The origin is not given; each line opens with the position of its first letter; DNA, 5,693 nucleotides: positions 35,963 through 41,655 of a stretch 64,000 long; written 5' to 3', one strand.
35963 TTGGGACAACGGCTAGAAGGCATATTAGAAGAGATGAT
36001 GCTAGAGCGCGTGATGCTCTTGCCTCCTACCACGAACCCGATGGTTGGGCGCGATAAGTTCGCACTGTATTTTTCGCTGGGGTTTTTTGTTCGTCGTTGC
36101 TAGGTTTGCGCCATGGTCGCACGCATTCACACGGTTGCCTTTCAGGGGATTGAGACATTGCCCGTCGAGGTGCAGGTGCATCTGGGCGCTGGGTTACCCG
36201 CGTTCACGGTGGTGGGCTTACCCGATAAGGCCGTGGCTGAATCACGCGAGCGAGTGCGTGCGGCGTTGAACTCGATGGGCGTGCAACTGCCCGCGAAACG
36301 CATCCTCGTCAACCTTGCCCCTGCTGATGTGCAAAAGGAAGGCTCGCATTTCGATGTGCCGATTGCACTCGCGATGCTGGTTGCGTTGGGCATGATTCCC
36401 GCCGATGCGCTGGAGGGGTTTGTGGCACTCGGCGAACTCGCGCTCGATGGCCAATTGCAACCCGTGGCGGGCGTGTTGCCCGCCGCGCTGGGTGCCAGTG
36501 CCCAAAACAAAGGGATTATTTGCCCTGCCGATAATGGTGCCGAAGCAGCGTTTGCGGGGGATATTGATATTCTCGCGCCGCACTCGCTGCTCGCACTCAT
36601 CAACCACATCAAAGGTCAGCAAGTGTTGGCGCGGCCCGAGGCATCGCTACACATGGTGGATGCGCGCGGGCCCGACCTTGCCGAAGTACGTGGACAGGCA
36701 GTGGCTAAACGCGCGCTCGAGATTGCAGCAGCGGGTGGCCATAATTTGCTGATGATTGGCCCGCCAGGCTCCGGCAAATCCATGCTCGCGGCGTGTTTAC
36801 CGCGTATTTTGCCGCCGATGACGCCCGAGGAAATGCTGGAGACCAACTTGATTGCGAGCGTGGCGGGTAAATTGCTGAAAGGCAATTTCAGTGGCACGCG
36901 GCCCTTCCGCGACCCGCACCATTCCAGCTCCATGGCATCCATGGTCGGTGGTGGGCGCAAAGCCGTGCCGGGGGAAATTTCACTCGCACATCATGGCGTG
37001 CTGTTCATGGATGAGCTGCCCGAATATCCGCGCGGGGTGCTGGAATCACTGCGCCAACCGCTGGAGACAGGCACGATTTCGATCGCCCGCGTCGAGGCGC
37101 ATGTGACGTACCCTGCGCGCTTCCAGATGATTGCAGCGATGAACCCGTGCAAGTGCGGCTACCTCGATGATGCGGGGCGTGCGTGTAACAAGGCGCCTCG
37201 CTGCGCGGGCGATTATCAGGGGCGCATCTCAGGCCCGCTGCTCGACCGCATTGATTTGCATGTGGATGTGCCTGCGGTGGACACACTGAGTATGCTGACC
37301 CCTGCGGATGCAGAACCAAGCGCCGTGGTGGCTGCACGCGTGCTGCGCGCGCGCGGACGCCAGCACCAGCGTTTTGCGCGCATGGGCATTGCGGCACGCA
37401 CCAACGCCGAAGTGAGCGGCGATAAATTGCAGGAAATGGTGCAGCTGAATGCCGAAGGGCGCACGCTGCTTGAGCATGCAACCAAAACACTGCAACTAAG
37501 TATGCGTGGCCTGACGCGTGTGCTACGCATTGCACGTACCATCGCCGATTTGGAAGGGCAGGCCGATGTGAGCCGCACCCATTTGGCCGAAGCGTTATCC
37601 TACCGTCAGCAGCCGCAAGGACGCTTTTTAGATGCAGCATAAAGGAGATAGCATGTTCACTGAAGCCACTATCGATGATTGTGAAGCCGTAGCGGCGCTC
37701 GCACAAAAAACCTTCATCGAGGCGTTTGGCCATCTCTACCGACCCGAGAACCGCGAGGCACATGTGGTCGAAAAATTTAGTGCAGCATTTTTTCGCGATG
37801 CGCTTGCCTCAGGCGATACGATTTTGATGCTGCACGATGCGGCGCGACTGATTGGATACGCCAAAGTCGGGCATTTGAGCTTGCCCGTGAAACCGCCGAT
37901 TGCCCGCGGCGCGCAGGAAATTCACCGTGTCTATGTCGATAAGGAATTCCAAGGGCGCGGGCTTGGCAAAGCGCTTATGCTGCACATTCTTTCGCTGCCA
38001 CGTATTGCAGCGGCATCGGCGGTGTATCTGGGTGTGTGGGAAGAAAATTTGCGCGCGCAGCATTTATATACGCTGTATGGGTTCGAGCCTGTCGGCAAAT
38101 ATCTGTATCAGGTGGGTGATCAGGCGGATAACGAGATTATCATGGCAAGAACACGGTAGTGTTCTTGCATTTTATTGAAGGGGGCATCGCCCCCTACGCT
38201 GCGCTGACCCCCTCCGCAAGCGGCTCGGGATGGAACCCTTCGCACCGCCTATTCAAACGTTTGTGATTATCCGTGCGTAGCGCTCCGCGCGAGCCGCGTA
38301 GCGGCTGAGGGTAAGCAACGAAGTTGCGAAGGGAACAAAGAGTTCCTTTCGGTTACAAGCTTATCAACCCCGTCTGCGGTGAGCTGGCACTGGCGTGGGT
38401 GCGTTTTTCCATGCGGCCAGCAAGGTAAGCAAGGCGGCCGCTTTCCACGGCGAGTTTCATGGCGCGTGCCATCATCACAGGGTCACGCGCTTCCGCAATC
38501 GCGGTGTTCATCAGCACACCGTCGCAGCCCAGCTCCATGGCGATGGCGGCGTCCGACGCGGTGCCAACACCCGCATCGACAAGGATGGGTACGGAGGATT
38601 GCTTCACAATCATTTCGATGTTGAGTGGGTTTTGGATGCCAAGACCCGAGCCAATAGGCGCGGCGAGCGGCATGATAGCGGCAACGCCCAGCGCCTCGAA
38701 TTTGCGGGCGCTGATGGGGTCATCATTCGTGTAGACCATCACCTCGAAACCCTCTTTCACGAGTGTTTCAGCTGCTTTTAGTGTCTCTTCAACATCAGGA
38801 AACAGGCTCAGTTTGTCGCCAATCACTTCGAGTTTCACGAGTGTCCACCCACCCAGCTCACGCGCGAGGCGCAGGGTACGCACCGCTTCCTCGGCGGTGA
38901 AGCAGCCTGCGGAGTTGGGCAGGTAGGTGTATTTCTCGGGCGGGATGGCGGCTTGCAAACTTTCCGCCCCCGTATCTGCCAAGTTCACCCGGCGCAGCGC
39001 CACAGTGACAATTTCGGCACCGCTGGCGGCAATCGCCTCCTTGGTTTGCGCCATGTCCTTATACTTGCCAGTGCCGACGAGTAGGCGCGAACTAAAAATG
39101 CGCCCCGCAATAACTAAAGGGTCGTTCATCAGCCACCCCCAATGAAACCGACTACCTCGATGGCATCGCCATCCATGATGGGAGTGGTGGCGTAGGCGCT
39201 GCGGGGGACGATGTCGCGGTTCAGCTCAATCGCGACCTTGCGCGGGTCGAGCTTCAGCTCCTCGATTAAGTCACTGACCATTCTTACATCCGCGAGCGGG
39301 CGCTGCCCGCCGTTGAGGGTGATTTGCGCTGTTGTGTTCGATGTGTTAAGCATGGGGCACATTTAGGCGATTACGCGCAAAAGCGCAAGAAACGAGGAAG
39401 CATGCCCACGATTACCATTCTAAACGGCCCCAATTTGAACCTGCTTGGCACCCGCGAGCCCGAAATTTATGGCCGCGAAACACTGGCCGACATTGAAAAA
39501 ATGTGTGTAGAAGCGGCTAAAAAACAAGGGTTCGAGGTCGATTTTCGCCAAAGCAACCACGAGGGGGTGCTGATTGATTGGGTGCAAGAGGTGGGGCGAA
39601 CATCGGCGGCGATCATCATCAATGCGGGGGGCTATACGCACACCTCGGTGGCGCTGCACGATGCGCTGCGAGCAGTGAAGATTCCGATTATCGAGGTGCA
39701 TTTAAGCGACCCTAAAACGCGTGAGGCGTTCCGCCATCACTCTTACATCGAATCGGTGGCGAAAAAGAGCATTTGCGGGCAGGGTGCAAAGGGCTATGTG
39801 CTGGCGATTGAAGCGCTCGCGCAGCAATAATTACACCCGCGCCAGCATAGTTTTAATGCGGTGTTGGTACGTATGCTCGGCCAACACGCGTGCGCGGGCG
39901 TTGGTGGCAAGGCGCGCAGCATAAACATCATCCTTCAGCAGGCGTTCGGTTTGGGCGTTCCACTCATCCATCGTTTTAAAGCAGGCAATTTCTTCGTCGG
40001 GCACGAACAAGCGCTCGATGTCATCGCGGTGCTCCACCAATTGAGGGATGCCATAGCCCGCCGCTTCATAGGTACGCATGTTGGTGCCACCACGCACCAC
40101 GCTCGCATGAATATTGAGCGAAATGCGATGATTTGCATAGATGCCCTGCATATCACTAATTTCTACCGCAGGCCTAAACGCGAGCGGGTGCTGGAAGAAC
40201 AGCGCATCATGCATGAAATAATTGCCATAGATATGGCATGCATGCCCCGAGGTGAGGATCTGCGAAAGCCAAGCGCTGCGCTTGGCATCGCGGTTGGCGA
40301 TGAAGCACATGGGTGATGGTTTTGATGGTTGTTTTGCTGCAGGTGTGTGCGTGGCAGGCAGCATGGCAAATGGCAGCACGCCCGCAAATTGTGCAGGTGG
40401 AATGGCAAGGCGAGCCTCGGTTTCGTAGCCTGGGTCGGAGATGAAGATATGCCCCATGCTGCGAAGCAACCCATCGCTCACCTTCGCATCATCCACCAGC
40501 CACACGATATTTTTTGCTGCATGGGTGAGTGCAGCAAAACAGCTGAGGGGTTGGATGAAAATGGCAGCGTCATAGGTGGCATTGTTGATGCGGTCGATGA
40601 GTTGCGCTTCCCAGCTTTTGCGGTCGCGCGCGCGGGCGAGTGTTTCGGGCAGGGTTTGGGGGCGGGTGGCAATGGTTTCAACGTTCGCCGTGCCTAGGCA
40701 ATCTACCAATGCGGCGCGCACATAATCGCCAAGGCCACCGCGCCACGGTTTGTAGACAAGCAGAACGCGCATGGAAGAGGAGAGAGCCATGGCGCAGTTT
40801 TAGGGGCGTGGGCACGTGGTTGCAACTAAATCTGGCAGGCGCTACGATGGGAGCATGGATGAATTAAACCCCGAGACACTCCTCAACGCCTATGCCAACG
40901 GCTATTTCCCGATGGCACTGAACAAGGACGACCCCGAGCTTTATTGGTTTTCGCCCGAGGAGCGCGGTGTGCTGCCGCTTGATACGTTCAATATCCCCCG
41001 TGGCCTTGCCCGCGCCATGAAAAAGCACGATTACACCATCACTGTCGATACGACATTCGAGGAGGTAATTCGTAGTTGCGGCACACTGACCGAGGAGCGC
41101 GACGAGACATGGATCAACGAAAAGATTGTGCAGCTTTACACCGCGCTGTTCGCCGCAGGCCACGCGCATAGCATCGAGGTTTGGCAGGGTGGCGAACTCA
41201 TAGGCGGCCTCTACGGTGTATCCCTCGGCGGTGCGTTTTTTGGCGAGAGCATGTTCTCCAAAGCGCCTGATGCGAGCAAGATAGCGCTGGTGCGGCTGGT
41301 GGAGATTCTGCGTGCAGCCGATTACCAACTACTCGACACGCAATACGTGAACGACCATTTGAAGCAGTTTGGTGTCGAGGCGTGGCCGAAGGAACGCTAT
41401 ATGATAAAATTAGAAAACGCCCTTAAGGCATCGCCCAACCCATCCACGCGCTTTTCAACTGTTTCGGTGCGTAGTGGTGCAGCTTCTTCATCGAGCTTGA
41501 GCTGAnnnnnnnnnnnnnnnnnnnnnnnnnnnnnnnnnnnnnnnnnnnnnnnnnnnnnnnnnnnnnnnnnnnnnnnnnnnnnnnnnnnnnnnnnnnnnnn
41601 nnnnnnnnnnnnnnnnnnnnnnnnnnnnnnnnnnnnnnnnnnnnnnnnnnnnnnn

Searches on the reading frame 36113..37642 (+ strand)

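Call 14: search_protein_families(library=pfam, proteins=[window:36113-37642:+], max_evalue=0.001)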
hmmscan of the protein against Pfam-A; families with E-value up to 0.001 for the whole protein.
window:36113-37642:+ (509 aa): 6 families
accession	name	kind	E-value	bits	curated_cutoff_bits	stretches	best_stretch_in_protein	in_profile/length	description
PF01078.27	Mg_chelatase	-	5.8e-92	307.2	20.3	1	188-390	1-203/207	Magnesium chelatase, subunit ChlI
PF13541.12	ChlI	-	7.8e-41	139.2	27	1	20-141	1-121/121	Subunit ChlI of Mg-chelatase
PF13335.12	Mg_chelatase_C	-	3.1e-29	101.9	26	1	401-498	2-94/94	Magnesium chelatase, subunit ChlI C-terminal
PF00493.29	MCM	-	5.9e-08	32.5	23.3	1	286-352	114-180/224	MCM P-loop domain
PF07728.20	AAA_5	-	1.1e-07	32.4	22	1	211-347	1-125/139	AAA domain (dynein-related subfamily)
PF00158.32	Sigma54_activat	-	5.6e-07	29.8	20.2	1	201-344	14-142/168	Sigma-54 interaction domain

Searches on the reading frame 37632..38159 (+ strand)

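Call 14: search_protein_families(library=pfam, proteins=[window:37632-38159:+], max_evalue=0.001)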
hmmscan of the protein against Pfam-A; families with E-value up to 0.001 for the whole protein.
window:37632-38159:+ (175 aa): 4 families
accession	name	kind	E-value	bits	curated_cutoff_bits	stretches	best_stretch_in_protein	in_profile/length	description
PF00583.31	Acetyltransf_1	-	6.6e-13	49.4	20.7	1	33-151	5-116/116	Acetyltransferase (GNAT) family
PF13508.13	Acetyltransf_7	-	1.3e-10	41.9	27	1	65-153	6-84/84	Acetyltransferase (GNAT) domain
PF13673.13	Acetyltransf_10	-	9.8e-09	35.7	23.6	1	53-156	21-112/128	Acetyltransferase (GNAT) domain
PF08445.16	FR47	-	0.00013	22.4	22.1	1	96-154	23-80/86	FR47-like protein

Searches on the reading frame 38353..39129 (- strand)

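Call 14: search_protein_families(library=pfam, proteins=[window:38353-39129:-], max_evalue=0.001)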
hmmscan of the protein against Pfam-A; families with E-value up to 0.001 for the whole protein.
window:38353-39129:- (258 aa): 2 families
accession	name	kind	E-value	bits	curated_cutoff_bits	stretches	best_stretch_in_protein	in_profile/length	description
PF05690.20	ThiG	-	1.4e-109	365.6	23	1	7-251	2-247/247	Thiazole biosynthesis protein ThiG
PF00977.27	His_biosynth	-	0.00028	20.8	23.6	0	170-216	64-110/228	Histidine biosynthesis protein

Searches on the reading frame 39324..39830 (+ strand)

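Call 14: search_protein_families(library=pfam, proteins=[window:39324-39830:+], max_evalue=0.001)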
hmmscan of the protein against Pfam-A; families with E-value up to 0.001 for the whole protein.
window:39324-39830:+ (168 aa): 1 family
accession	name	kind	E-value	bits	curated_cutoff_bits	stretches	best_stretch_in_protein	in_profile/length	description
PF01220.24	DHquinase_II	-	4.8e-60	201.7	23.3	1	30-165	2-137/138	Dehydroquinase class II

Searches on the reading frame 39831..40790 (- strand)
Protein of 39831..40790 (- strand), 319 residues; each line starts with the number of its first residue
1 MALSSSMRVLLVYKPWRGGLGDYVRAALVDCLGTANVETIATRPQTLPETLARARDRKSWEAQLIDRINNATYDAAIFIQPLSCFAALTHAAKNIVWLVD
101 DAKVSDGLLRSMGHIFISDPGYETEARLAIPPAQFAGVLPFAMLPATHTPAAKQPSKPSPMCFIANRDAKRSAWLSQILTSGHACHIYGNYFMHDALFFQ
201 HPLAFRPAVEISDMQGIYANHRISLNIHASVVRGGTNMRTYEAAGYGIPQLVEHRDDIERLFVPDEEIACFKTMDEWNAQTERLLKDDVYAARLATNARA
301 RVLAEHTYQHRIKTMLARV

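Call 14: search_protein_families(library=pfam, proteins=[window:39831-40790:-], max_evalue=0.001)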
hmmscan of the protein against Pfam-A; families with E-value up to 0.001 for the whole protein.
window:39831-40790:- (319 aa): 1 family
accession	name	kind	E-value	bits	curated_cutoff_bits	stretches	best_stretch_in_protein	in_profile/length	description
PF13524.12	Glyco_trans_1_2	-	2.5e-28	99.3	25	1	172-317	3-144/144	Glycosyl transferase-like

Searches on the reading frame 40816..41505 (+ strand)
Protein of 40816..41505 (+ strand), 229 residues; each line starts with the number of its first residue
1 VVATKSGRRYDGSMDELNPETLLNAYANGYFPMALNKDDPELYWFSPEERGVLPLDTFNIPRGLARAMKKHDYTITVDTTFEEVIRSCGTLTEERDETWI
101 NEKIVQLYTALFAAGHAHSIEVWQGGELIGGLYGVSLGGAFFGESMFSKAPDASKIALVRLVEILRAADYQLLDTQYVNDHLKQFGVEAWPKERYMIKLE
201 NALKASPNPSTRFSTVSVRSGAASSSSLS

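Call 14: search_protein_families(library=pfam, proteins=[window:40816-41505:+], max_evalue=0.001)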
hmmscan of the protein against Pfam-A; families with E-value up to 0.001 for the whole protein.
window:40816-41505:+ (229 aa): 1 family
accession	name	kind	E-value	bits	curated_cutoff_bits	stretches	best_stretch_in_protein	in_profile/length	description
PF03588.20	Leu_Phe_trans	-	2.3e-66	222.9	22.7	1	19-190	1-170/171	Leucyl/phenylalanyl-tRNA protein transferase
